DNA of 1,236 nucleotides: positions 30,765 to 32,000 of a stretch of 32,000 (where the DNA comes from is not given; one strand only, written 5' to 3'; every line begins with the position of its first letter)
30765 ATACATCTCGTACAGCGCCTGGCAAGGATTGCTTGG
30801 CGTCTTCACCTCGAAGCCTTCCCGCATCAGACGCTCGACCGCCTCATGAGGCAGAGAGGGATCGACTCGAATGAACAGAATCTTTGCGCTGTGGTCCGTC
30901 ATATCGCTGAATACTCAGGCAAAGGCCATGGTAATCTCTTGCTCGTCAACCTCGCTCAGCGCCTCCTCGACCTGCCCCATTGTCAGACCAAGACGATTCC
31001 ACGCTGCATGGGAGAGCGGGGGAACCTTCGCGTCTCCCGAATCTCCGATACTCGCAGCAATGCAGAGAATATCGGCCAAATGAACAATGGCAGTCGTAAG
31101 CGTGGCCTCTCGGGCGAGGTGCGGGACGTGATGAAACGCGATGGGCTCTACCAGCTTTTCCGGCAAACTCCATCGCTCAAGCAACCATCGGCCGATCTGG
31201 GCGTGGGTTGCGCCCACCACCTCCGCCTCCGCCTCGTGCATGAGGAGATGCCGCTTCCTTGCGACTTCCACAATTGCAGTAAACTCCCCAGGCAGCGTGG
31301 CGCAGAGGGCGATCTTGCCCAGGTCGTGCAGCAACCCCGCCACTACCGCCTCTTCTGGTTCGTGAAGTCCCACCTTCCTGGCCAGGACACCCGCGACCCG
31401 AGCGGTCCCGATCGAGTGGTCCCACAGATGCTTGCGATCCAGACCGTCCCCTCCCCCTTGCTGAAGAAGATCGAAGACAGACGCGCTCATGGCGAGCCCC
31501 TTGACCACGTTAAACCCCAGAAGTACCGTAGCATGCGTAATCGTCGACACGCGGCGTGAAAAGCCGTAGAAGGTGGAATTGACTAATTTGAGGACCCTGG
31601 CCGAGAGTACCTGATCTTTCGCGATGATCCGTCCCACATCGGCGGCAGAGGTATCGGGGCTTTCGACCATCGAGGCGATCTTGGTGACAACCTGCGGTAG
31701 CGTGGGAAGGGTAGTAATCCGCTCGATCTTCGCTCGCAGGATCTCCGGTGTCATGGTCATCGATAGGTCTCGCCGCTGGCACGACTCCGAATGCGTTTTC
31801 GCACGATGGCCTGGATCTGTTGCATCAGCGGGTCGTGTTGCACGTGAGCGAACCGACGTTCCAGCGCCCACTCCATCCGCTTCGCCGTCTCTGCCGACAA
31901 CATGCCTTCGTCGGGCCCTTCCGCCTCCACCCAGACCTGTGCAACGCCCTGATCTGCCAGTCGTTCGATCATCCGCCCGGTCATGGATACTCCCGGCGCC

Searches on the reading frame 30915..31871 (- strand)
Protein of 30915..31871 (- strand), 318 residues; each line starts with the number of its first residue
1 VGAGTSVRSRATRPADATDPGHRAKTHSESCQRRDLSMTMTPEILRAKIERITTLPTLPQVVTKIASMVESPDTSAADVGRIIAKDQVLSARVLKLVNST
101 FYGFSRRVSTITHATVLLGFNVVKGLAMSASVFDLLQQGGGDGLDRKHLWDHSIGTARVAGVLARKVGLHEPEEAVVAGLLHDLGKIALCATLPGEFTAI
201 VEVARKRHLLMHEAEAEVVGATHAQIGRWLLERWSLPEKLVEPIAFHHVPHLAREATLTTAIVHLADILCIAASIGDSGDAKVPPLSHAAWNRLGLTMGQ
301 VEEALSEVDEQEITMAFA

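Call 59: search_protein_families(library=pfam, proteins=[window:30915-31871:-], max_evalue=0.000001)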
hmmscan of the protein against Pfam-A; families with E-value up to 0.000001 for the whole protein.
window:30915-31871:- (318 aa): 2 families
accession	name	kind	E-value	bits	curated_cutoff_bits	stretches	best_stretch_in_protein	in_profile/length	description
PF08668.18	HDOD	-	1.7e-67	227.2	22.9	1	55-250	1-196/196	HDOD domain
PF01966.28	HD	-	5.2e-10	40.1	22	1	150-269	2-113/116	HD domain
